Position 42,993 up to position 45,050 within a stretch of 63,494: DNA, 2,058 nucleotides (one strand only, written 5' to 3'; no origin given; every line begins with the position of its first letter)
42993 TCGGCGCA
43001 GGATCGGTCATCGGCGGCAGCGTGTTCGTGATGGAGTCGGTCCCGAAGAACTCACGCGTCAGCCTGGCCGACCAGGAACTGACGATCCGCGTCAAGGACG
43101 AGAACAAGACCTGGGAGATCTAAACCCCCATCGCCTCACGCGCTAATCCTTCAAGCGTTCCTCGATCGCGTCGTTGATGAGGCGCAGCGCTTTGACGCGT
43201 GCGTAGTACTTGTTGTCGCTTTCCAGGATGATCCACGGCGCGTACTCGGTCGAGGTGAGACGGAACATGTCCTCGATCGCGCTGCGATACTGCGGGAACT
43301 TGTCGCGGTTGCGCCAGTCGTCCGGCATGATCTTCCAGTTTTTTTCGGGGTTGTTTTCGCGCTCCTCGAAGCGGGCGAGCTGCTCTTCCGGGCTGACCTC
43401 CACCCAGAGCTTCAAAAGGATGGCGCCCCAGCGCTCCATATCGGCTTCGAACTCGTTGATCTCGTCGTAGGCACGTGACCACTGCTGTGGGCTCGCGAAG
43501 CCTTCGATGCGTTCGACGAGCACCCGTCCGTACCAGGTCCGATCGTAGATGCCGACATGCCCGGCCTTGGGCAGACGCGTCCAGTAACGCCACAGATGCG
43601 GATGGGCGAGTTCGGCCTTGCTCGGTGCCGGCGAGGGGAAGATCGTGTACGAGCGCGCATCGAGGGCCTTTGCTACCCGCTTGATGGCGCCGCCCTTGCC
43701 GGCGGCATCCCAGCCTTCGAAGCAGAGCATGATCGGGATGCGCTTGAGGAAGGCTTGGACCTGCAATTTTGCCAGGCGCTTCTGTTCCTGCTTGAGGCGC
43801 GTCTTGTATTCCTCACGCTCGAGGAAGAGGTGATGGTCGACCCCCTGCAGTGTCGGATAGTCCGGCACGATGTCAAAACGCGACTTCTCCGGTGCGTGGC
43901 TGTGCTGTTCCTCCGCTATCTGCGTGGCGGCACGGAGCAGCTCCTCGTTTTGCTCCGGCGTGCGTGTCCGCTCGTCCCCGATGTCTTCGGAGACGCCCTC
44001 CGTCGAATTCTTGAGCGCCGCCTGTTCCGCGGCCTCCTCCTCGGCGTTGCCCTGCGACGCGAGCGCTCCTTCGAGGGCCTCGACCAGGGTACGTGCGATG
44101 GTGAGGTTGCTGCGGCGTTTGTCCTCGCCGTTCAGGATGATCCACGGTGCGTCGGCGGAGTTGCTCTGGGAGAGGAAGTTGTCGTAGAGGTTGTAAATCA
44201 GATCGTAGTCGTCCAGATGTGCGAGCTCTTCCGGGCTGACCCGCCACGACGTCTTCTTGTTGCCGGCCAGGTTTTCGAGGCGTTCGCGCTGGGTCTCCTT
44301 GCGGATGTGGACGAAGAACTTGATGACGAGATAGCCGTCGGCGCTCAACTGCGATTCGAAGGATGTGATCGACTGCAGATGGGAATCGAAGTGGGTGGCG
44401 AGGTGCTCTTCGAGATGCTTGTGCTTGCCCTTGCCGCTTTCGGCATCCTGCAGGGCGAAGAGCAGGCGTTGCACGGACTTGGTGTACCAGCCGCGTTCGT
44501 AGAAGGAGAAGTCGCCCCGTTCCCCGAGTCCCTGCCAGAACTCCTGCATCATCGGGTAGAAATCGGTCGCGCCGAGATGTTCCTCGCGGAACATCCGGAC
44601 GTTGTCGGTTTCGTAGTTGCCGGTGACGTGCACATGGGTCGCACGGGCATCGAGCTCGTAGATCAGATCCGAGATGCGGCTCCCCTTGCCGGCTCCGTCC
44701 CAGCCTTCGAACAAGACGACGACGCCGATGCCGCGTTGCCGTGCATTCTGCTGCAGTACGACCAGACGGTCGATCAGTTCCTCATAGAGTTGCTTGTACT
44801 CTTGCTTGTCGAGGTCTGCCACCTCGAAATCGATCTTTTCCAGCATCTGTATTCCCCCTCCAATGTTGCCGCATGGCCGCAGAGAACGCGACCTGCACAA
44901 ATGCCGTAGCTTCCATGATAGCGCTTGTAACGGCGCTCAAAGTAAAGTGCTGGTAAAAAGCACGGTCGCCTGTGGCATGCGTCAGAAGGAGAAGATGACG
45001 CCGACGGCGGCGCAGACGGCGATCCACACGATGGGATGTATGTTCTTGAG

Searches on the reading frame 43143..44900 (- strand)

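Call 54: search_protein_families(library=pfam, proteins=[window:43143-44900:-], max_evalue=0.00001)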
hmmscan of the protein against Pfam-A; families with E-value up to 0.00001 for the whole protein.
window:43143-44900:- (585 aa): 1 family
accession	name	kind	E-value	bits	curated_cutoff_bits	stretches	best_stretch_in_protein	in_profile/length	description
PF03976.20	PPK2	-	3.2e-114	380.6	22.3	2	360-583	2-225/229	Polyphosphate kinase 2 (PPK2)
